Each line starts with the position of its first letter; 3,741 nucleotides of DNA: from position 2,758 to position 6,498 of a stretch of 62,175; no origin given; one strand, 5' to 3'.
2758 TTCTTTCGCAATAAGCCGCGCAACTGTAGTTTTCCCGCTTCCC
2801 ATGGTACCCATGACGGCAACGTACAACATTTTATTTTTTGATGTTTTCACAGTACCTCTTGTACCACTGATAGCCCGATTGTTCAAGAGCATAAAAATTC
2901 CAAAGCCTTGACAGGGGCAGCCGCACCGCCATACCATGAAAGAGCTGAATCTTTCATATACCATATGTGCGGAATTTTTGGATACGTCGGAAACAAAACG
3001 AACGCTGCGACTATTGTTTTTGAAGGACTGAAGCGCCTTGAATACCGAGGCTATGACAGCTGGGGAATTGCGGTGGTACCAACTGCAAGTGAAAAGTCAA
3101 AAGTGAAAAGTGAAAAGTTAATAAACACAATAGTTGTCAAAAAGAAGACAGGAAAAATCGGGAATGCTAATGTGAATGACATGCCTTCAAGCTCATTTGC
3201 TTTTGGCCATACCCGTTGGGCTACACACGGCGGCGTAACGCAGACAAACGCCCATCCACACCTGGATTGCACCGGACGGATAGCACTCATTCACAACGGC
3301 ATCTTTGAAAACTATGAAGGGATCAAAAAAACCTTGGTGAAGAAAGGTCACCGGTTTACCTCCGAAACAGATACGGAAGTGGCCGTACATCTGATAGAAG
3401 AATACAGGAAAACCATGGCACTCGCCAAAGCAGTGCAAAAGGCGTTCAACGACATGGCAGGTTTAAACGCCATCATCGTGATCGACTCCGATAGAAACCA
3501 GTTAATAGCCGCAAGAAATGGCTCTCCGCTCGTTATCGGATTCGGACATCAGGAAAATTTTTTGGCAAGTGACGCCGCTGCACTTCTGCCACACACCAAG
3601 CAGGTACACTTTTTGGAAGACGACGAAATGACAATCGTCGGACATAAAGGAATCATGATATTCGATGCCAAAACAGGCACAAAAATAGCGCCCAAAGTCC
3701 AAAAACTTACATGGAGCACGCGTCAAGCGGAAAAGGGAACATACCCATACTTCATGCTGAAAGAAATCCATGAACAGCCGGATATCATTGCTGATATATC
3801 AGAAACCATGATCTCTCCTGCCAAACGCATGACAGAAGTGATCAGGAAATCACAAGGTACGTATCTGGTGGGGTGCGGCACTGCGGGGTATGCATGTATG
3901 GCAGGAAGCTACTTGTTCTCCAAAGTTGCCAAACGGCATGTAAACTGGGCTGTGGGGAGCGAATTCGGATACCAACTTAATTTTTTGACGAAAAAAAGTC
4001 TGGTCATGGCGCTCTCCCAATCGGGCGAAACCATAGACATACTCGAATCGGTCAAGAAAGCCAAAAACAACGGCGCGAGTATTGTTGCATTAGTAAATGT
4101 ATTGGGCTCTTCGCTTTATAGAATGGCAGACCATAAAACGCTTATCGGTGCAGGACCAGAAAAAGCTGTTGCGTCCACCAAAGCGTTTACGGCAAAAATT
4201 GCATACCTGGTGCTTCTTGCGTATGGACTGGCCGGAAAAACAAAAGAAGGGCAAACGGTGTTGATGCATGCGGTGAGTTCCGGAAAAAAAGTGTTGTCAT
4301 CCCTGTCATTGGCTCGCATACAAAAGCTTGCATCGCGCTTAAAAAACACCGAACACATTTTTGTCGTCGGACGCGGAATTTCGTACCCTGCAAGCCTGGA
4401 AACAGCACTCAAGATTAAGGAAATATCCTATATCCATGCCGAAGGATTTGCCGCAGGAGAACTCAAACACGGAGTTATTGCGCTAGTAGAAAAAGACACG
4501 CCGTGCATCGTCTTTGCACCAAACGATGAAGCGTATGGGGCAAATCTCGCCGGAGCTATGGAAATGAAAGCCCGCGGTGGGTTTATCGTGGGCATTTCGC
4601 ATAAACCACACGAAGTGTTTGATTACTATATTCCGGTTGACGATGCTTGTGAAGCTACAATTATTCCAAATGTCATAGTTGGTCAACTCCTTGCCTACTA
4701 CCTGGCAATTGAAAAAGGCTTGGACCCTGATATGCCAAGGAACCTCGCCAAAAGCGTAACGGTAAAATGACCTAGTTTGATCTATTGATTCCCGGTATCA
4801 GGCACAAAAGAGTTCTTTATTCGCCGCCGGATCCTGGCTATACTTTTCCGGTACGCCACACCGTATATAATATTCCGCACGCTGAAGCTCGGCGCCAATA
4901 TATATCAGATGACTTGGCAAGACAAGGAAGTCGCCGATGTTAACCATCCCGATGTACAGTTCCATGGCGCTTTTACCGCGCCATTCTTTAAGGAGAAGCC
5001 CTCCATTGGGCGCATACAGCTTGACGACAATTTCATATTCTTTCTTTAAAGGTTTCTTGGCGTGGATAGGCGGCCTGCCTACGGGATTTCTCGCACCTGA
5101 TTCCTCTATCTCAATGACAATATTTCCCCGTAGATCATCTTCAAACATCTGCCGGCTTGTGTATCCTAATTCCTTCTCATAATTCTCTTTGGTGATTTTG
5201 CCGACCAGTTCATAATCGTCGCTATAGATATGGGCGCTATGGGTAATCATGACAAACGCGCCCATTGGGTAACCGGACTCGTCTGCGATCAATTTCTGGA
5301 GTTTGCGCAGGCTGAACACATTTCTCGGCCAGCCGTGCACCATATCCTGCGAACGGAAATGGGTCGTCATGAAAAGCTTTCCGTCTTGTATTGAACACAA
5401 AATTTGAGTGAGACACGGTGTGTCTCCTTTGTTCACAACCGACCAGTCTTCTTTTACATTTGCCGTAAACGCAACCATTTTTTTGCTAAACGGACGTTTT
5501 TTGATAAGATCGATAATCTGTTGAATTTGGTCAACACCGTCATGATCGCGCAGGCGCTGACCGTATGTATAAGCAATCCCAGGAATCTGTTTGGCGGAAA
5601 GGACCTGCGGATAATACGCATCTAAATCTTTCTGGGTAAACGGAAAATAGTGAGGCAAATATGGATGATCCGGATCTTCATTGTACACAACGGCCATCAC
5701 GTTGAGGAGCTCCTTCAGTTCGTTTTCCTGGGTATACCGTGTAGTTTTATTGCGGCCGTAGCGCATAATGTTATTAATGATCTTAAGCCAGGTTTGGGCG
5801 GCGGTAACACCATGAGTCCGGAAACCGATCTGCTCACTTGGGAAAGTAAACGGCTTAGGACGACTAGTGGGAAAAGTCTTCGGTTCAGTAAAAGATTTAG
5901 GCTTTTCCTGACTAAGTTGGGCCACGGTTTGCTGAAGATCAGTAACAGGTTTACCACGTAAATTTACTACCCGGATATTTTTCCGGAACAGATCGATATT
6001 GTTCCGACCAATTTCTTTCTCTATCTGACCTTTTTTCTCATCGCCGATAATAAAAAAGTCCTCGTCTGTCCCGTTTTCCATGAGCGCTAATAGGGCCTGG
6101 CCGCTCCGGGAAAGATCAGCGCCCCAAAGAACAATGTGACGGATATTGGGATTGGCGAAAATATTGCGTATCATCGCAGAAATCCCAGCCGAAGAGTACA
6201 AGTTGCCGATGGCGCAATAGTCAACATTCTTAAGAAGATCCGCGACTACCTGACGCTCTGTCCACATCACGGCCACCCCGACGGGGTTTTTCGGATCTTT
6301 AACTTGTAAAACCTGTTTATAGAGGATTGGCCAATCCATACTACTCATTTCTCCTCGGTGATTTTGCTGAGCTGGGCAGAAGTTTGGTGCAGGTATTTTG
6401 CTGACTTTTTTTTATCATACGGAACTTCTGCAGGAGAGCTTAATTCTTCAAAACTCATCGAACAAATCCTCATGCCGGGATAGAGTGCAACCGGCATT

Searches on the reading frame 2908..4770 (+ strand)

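Call 80: search_protein_families(library=pfam, proteins=[window:2908-4770:+], max_evalue=0.001)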
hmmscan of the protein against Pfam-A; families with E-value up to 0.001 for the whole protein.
window:2908-4770:+ (620 aa): 4 families
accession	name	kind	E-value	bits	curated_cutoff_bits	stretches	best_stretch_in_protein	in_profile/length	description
PF01380.27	SIS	-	8.4e-45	152.2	25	2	313-438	3-129/131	SIS domain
PF13522.11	GATase_6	-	1.9e-16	60.7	27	1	95-219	10-127/130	Glutamine amidotransferase domain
PF13537.11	GATase_7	-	1.1e-15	58.2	25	1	111-227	9-122/123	Glutamine amidotransferase domain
PF13230.11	GATase_4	-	1.2e-05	24.9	23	1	20-183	1-159/272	Glutamine amidotransferases class-II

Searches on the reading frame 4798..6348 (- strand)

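Call 80: search_protein_families(library=pfam, proteins=[window:4798-6348:-], max_evalue=0.001)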
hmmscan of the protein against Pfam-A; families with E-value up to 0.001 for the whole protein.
window:4798-6348:- (516 aa): 3 families
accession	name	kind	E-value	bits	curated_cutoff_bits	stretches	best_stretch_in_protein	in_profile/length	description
PF00303.24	Thymidylat_synt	-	1.1e-19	71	24.3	1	260-387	92-223/266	Thymidylate synthase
PF04208.19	MtrA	-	4.6e-12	46.3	25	1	4-153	6-156/173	Tetrahydromethanopterin S-methyltransferase, subunit A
PF14251.12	PterinBD-DUF4346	-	2.8e-07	31.7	29.6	1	436-506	14-86/86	PterinBD-DUF4346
